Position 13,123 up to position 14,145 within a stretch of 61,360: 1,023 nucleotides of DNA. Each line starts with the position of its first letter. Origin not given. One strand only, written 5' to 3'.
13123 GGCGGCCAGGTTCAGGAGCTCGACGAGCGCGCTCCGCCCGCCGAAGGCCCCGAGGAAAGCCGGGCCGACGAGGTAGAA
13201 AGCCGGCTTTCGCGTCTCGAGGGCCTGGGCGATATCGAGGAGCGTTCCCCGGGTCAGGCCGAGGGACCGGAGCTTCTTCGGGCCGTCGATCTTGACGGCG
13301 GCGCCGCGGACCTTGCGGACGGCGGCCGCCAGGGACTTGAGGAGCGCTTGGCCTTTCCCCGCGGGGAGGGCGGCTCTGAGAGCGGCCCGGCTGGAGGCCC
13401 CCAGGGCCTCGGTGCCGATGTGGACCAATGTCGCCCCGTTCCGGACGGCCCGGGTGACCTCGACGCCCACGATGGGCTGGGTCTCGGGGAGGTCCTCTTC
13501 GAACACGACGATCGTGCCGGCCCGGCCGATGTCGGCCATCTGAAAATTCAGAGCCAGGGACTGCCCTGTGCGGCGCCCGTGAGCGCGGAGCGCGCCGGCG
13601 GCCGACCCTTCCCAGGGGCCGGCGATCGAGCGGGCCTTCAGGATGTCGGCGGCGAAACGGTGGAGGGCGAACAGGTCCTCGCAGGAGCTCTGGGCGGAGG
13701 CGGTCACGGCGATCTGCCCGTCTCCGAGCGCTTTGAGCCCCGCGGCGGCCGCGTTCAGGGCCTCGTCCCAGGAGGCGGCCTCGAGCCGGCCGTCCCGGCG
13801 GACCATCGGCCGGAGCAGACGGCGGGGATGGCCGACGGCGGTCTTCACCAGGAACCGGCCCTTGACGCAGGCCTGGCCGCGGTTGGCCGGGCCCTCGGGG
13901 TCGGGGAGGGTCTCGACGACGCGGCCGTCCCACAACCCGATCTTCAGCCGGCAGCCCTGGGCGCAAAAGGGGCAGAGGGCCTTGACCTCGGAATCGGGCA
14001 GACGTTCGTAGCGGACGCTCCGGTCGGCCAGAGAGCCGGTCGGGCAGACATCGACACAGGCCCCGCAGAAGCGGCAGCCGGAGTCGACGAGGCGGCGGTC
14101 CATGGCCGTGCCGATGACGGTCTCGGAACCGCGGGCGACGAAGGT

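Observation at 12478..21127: HydABC/Hnd-type bifurcating module in which a non-catalytic NuoG-like protein replaces the catalytic HydA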

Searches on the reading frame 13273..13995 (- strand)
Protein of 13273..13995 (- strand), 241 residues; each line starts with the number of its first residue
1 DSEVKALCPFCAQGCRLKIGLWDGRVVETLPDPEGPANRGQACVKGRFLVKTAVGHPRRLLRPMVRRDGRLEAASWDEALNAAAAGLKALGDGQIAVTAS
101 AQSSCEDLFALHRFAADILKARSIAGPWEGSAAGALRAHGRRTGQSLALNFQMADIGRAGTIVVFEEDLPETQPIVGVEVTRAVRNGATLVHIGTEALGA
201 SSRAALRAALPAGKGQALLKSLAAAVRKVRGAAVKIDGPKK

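Call 49: search_solved_structures(query=window:13273-13995:-, max_evalue=1e-8, show_alignments=5)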
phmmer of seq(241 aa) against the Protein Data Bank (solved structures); distinct sequences matched with E-value up to 1e-8: 18.
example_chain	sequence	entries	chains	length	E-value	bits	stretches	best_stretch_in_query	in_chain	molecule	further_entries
9t1s_L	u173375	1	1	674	5.3e-22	81.8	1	5-222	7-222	formate dehydrogenase (coenzyme F420)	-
7qv7_S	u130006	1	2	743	3.1e-21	79.3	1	4-223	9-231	Hydrogen dependent carbon dioxide reductase subunit FdhF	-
1aa6_A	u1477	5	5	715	7.8e-19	71.4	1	4-223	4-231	FORMATE DEHYDROGENASE H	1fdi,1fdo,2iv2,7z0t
7bkb_D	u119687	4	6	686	1.2e-17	67.6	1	5-193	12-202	Formate dehydrogenase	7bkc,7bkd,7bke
8e9g_G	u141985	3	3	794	5.6e-16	62.1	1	6-197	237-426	NADH-quinone oxidoreductase subunit G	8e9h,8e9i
2jio_A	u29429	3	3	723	5.1e-14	55.7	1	4-223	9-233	PERIPLASMIC NITRATE REDUCTASE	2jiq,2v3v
7e5z_A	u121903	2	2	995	2.1e-13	53.6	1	1-113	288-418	Formate dehydrogenase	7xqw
7vw6_A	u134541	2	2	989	2.2e-13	53.6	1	1-114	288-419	Formate dehydrogenase | Tungsten-containing formate dehydrogenase alpha subunit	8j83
2jim_A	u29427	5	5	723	2.4e-13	53.5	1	4-223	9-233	PERIPLASMIC NITRATE REDUCTASE | PROTEIN (PERIPLASMIC NITRATE REDUCTASE)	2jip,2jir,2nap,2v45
2nya_A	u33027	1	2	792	1.9e-12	50.5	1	5-182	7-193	Periplasmic nitrate reductase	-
8rqz_C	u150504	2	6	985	3e-12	49.9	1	4-185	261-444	Probable oxidoreductase YjgC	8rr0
9gzq_A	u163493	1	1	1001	3.1e-12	49.8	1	4-185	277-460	Probable oxidoreductase YjgC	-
1ogy_A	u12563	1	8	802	5.6e-12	49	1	5-89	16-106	PERIPLASMIC NITRATE REDUCTASE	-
6tg9_A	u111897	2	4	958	7.9e-12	48.5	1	4-116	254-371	Formate dehydrogenase subunit alpha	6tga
9wxb_B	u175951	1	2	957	3e-11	46.6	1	4-116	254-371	Formate dehydrogenase alpha subunit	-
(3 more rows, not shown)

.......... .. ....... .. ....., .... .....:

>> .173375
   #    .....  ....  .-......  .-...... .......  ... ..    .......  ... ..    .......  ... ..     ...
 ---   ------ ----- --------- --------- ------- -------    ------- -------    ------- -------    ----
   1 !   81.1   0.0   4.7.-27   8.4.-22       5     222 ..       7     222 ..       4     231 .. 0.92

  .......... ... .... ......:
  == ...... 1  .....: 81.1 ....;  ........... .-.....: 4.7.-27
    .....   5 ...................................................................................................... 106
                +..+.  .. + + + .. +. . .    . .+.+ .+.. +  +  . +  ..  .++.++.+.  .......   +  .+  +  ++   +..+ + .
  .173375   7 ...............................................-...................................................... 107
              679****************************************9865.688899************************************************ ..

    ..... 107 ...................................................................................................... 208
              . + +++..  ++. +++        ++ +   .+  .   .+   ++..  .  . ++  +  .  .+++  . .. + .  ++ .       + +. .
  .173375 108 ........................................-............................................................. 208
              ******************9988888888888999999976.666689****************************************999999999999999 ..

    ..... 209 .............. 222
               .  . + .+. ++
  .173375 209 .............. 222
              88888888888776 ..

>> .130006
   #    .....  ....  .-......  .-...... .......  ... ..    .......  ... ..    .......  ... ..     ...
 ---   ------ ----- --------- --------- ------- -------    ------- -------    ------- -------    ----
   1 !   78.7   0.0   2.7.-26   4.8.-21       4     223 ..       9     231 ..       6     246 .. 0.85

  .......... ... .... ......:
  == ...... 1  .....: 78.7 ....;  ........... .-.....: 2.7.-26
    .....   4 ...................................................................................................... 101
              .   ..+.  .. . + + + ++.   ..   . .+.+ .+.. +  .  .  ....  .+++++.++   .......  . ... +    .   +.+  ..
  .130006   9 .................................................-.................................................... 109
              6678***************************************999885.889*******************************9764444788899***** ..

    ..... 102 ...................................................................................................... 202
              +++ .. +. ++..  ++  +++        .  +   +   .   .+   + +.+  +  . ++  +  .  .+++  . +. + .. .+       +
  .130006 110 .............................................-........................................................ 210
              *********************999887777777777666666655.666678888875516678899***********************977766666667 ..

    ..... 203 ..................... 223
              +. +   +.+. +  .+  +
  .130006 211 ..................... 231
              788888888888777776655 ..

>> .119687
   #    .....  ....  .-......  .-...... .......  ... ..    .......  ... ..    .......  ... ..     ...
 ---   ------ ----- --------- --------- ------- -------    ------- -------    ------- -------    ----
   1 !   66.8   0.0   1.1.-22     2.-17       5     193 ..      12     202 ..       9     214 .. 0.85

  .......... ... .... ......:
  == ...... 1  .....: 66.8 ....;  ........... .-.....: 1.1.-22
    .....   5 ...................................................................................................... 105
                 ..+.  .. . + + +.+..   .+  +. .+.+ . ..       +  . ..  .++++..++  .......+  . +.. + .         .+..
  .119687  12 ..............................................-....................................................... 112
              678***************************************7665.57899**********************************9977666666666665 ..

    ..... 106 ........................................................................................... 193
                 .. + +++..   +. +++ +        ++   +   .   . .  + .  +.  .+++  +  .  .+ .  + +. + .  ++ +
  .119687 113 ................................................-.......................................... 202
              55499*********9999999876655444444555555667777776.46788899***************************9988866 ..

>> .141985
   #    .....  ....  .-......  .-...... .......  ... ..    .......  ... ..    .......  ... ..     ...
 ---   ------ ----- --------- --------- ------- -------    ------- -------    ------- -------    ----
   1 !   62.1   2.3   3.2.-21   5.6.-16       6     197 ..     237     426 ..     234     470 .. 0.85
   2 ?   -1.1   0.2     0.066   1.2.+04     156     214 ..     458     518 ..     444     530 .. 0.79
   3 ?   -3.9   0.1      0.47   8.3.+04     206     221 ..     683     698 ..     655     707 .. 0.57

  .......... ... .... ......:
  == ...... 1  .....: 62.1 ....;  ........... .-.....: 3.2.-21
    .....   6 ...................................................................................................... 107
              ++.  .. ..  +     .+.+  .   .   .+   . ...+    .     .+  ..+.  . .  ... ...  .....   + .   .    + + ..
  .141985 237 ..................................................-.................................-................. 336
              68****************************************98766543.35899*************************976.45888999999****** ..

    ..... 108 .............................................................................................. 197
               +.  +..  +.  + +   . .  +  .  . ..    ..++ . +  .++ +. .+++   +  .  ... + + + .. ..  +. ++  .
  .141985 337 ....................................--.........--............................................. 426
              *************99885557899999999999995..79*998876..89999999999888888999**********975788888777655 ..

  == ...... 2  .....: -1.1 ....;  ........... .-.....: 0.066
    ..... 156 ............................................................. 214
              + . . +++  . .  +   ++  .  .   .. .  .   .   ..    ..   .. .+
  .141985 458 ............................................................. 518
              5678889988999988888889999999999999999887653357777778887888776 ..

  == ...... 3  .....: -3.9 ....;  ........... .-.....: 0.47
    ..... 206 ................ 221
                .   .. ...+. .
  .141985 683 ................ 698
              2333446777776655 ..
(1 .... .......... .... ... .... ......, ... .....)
